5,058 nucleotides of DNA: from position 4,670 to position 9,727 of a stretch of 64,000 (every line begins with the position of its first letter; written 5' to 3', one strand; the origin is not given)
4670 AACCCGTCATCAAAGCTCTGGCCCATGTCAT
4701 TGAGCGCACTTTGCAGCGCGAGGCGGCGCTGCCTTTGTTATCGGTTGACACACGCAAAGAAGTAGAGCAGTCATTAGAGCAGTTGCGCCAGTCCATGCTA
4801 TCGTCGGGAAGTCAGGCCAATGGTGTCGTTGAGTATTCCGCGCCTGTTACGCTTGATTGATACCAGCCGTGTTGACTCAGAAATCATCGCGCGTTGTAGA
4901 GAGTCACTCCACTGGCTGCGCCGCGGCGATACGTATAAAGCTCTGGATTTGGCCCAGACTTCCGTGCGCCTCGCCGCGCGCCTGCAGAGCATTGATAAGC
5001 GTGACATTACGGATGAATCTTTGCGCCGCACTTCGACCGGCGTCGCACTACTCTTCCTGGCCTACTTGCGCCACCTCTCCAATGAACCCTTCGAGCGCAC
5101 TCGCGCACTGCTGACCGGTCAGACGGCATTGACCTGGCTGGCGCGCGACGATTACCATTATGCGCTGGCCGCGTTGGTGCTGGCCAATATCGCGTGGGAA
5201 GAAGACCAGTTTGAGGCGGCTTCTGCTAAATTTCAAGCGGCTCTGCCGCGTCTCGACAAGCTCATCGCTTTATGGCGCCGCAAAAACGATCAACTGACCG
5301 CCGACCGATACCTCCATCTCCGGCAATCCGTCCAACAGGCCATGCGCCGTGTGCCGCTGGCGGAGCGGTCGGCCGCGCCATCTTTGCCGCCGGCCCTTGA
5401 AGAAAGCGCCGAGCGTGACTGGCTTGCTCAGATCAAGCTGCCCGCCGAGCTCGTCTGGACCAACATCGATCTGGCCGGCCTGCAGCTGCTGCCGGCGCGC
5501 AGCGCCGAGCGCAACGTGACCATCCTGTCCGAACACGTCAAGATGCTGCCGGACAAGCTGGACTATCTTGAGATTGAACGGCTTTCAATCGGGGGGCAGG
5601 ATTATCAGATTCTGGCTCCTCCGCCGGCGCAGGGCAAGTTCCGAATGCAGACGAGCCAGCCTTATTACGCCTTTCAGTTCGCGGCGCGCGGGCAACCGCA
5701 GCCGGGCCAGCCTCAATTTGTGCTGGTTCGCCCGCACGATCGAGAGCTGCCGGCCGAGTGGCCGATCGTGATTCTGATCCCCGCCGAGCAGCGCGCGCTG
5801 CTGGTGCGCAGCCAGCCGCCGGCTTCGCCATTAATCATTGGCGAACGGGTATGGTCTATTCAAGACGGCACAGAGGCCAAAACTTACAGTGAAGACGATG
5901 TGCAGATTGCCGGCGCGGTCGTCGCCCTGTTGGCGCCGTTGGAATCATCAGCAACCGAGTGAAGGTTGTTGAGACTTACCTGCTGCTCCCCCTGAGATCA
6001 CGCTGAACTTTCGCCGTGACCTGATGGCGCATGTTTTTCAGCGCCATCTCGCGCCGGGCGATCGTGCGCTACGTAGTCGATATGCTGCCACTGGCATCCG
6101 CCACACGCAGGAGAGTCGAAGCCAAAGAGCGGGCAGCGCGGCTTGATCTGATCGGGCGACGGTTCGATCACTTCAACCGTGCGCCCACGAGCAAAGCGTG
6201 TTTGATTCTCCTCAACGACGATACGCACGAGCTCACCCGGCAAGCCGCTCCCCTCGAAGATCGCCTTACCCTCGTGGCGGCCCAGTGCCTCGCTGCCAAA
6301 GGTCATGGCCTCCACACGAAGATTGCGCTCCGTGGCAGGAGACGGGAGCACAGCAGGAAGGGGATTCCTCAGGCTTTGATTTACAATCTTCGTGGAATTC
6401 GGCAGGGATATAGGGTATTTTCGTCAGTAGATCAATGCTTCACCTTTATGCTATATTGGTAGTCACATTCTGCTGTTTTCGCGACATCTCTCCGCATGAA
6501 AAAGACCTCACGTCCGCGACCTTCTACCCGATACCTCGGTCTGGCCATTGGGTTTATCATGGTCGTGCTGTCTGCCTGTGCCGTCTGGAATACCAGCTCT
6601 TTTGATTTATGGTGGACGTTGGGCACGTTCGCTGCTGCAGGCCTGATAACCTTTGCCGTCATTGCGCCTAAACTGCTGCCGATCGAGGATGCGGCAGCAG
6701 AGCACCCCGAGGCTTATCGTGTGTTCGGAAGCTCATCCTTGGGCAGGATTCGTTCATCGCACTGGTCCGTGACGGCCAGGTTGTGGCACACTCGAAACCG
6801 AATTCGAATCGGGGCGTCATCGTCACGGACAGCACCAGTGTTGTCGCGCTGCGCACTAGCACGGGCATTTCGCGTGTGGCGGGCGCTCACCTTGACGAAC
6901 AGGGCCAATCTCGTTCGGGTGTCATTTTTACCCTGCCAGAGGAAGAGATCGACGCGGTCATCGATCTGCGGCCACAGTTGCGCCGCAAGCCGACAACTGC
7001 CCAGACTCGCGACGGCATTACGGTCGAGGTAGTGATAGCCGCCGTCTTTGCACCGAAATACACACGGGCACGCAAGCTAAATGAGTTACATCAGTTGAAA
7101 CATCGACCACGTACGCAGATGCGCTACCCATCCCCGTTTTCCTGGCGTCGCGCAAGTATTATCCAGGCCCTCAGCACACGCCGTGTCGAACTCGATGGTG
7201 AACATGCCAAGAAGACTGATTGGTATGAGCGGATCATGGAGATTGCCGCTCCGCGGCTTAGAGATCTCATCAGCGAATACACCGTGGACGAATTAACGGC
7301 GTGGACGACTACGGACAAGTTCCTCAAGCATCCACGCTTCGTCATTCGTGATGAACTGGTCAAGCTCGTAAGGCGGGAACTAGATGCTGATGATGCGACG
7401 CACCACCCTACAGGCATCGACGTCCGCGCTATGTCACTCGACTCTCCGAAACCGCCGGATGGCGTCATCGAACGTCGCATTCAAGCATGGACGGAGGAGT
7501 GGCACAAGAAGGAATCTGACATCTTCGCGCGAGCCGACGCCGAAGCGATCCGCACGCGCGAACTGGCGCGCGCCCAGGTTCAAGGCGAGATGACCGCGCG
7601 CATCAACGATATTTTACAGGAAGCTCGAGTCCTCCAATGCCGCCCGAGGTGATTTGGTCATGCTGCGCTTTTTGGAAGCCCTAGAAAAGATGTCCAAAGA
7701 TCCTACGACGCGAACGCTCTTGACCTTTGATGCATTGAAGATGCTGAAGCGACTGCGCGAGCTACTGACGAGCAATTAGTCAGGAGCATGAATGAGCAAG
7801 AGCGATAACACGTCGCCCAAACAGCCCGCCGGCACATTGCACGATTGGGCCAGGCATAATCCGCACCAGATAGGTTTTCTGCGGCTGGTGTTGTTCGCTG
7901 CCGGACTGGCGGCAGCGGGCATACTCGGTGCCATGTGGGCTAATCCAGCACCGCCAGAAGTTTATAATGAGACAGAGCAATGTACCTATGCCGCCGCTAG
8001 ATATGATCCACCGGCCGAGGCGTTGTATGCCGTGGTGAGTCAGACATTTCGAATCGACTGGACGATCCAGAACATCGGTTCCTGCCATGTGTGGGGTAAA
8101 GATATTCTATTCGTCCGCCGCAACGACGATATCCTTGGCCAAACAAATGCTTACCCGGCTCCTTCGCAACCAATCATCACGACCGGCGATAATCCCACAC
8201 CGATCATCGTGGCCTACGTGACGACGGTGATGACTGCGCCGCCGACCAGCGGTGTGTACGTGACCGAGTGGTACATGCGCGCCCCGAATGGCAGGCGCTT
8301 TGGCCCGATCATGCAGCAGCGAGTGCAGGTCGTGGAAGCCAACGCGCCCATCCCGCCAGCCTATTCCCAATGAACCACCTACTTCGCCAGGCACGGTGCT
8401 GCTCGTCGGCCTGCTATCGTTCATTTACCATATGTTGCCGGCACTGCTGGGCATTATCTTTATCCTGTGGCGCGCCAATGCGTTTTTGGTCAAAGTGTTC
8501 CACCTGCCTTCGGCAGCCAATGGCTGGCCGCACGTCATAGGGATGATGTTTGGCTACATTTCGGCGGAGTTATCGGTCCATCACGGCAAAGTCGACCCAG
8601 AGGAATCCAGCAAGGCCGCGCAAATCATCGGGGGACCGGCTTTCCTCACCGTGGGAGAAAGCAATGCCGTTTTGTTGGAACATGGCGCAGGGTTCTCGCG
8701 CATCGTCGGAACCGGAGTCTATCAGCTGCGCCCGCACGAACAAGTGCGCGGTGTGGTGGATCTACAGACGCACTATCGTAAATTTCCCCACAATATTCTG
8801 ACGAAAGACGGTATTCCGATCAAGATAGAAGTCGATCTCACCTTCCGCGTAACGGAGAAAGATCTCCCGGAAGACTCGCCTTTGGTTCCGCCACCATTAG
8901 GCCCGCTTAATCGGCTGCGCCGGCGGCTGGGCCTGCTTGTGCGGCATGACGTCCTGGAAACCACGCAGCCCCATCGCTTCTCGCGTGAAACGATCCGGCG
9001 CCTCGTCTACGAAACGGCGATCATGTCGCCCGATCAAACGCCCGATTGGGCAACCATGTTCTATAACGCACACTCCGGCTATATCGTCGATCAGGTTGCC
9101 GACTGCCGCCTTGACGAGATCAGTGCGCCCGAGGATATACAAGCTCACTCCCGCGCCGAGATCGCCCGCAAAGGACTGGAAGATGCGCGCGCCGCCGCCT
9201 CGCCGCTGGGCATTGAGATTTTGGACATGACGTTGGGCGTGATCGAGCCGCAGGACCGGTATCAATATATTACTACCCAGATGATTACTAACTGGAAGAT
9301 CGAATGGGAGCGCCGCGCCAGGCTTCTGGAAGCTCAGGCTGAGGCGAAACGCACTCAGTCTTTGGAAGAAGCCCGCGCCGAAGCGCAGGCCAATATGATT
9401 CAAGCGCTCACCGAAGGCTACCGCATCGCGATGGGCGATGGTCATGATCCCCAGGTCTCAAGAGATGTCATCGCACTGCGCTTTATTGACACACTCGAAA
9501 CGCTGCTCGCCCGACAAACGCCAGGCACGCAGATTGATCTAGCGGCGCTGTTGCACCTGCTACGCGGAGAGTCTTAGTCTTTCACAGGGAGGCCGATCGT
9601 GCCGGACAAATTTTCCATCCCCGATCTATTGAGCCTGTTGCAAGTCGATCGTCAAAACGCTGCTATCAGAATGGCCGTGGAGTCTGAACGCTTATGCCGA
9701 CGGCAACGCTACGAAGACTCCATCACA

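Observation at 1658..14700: Tandem array of three divergent modules: paired SPFH membrane proteins + NBR1-like ectodomain + helical/beta-domain adaptor (candidate undescribed membrane-associated system)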

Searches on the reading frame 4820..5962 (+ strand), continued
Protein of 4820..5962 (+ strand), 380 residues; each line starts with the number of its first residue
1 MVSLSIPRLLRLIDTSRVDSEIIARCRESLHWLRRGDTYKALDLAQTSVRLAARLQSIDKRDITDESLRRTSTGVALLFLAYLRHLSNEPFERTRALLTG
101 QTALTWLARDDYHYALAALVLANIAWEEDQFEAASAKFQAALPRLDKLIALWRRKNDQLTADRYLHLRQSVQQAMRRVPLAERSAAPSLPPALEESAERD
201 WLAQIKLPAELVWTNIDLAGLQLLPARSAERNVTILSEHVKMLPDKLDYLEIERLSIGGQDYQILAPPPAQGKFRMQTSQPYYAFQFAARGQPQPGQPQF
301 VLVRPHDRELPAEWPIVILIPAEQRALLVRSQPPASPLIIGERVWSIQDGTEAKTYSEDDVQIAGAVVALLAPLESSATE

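Call 115: find_encoding_contigs(protein=P0095, flank=10000, max_places=1)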
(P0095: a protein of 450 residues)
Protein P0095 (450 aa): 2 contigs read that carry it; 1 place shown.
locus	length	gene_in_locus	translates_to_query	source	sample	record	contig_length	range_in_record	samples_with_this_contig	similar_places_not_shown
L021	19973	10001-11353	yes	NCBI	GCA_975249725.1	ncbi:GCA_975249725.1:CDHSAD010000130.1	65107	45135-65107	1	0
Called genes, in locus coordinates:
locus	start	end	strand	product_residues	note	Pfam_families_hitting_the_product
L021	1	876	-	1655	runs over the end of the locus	PF00317:Ribonuc_red_lgN, PF02867:Ribonuc_red_lgC, PF14890:Intein_splicing (weak), PF14528:LAGLIDADG_3, PF02867:Ribonuc_red_lgC, PF14890:Intein_splicing (weak), PF14528:LAGLIDADG_3, PF12637:TSCPD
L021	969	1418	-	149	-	PF22811:Zn_ribbon_NrdR, PF03477:ATP-cone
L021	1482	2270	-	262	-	PF00089:Trypsin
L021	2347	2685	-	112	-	PF01934:HepT-like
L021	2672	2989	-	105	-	PF01909:NTP_transf_2, PF18765:Polbeta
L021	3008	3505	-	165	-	PF08020:DUF1706 (weak), PF12867:DinB_2 (weak)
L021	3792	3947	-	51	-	-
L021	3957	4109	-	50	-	-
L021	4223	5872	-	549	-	PF17391:Urocanase_N, PF01175:Urocanase, PF17392:Urocanase_C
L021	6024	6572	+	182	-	-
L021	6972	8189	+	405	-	PF01145:Band_7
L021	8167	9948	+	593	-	PF16158:N_BRCA1_IG (weak), PF01145:Band_7 (weak)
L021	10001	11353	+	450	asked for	PF19960:EAD7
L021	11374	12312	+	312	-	PF00294:PfkB, PF08543:Phos_pyr_kin (weak)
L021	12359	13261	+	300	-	PF04227:Indigoidine_A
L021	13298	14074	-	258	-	-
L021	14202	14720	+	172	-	PF02577:BFN_dom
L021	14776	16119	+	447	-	PF00772:DnaB, PF03796:DnaB_C, PF06745:ATPase (weak), PF13481:AAA_25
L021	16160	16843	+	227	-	PF07261:DnaB_2 (weak)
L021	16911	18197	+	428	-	PF01695:IstB_IS21, PF00308:Bac_DnaA (weak), PF04851:ResIII (faint), PF02367:TsaE (faint), PF05496:RuvB_N (faint), PF00158:Sigma54_activat (faint), PF01695:IstB_IS21, PF00004:AAA (weak), +7 more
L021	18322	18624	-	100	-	-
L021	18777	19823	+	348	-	PF04542:Sigma70_r2, PF08281:Sigma70_r4_2, PF04545:Sigma70_r4 (weak), PF12680:SnoaL_2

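Call 116: find_encoding_contigs(protein=P0054, flank=10000, max_places=1)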
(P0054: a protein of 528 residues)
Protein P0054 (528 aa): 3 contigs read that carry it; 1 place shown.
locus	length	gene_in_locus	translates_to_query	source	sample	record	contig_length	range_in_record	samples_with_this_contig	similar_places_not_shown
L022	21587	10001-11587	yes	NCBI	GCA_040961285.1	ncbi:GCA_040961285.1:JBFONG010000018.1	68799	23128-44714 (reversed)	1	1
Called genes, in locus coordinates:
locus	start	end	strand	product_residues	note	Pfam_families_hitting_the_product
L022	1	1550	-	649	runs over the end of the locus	PF13520:AA_permease_2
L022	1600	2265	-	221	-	PF02254:TrkA_N, PF13241:NAD_binding_7 (weak), PF02080:TrkA_C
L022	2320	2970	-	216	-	PF02254:TrkA_N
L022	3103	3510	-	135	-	PF03259:Robl_LC7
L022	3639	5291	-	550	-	PF17391:Urocanase_N, PF01175:Urocanase, PF17392:Urocanase_C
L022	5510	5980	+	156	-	-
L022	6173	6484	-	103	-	-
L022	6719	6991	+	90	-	-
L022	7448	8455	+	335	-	PF01145:Band_7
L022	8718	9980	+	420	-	PF01145:Band_7 (faint)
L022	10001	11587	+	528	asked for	PF01025:GrpE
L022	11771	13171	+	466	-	-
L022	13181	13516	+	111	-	PF13470:PIN_3 (weak)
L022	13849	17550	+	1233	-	PF01145:Band_7 (weak), PF01048:PNP_UDP_1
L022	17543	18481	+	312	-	PF00294:PfkB, PF08543:Phos_pyr_kin (weak)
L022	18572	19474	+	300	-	PF04227:Indigoidine_A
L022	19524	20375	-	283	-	PF00376:MerR, PF13411:MerR_1, PF09278:MerR-DNA-bind, PF06445:GyrI-like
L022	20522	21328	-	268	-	-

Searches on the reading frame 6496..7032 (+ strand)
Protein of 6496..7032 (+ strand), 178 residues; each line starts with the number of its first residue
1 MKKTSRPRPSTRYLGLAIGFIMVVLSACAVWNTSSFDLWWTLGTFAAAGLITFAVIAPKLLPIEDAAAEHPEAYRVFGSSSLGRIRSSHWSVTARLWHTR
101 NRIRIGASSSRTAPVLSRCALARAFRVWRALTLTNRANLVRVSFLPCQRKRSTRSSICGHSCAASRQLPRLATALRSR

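Call 5: search_protein_families(library=pfam, proteins=[window:6496-7032:+], max_evalue=0.1)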
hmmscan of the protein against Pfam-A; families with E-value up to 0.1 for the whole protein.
window:6496-7032:+ (178 aa): 1 family
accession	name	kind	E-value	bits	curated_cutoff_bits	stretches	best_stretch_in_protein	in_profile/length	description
PF04133.19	Vps55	-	0.096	13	24.6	0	16-54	8-40/120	Vacuolar protein sorting 55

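Call 6: search_protein_families(library=ncbifam, proteins=[window:6496-7032:+], max_evalue=0.1)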
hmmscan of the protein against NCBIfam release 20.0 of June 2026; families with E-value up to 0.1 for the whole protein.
window:6496-7032:+ (178 aa): 0 families

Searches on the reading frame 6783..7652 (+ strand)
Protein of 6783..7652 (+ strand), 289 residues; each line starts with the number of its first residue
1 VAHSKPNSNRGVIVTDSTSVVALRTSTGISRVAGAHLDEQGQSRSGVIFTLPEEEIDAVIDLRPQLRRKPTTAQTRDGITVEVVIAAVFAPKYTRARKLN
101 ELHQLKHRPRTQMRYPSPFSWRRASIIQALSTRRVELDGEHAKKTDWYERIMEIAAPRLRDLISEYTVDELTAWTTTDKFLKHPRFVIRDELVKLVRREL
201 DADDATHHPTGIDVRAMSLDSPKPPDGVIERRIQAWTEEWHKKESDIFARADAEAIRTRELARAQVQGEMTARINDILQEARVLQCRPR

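Call 5: search_protein_families(library=pfam, proteins=[window:6783-7652:+], max_evalue=0.1)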
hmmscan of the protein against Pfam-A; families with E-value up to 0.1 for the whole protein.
window:6783-7652:+ (289 aa): 2 families
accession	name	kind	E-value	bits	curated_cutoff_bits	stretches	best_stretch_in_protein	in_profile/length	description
PF01145.31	Band_7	-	6e-07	30.1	23.6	1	41-98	19-76/176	SPFH domain / Band 7 family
PF24262.1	DUF7463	-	0.0047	17.5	27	1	250-282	55-87/110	Family of unknown function (DUF7463)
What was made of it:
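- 6496..7779 (+): B1: B-type SPFH protein, read in three frames with frameshifts near 6740 and 7625. Band_7 6e-7 (call 5).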

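Call 6: search_protein_families(library=ncbifam, proteins=[window:6783-7652:+], max_evalue=0.1)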
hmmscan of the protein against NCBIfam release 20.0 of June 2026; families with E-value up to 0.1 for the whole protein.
window:6783-7652:+ (289 aa): 0 families

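Call 7: search_protein_families(library=padloc, proteins=[window:6783-7652:+], max_evalue=0.1)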
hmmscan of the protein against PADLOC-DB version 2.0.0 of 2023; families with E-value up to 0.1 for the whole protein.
window:6783-7652:+ (289 aa): 0 families

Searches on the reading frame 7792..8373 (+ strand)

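Call 5: search_protein_families(library=pfam, proteins=[window:7792-8373:+], max_evalue=0.1)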
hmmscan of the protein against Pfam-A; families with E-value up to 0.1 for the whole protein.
window:7792-8373:+ (193 aa): 1 family
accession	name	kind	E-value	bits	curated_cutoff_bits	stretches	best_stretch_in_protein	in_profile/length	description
PF16158.11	N_BRCA1_IG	-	6.8e-08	33.5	28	1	83-180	11-108/108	Ig-like domain from next to BRCA1 gene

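Call 6: search_protein_families(library=ncbifam, proteins=[window:7792-8373:+], max_evalue=0.1)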
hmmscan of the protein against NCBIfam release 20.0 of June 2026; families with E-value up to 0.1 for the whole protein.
window:7792-8373:+ (193 aa): 0 families

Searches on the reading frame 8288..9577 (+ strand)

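Call 5: search_protein_families(library=pfam, proteins=[window:8288-9577:+], max_evalue=0.1)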
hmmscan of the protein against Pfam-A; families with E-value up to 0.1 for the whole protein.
window:8288-9577:+ (429 aa): 1 family
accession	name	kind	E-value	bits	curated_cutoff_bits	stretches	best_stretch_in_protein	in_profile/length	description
PF01145.31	Band_7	-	9.4e-09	36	23.6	1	121-195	2-76/176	SPFH domain / Band 7 family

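Call 6: search_protein_families(library=ncbifam, proteins=[window:8288-9577:+], max_evalue=0.1)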
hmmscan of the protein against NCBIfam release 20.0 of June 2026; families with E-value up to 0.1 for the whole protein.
window:8288-9577:+ (429 aa): 1 family
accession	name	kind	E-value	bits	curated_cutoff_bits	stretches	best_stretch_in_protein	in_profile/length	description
NF052541.1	NucAsocGapRCau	equivalog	0.04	14.1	140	1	361-401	27-67/88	nucleoid-associated protein GapR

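Call 7: search_protein_families(library=padloc, proteins=[window:8288-9577:+], max_evalue=0.1)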
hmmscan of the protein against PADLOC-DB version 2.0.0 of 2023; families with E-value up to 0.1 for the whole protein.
window:8288-9577:+ (429 aa): 0 families
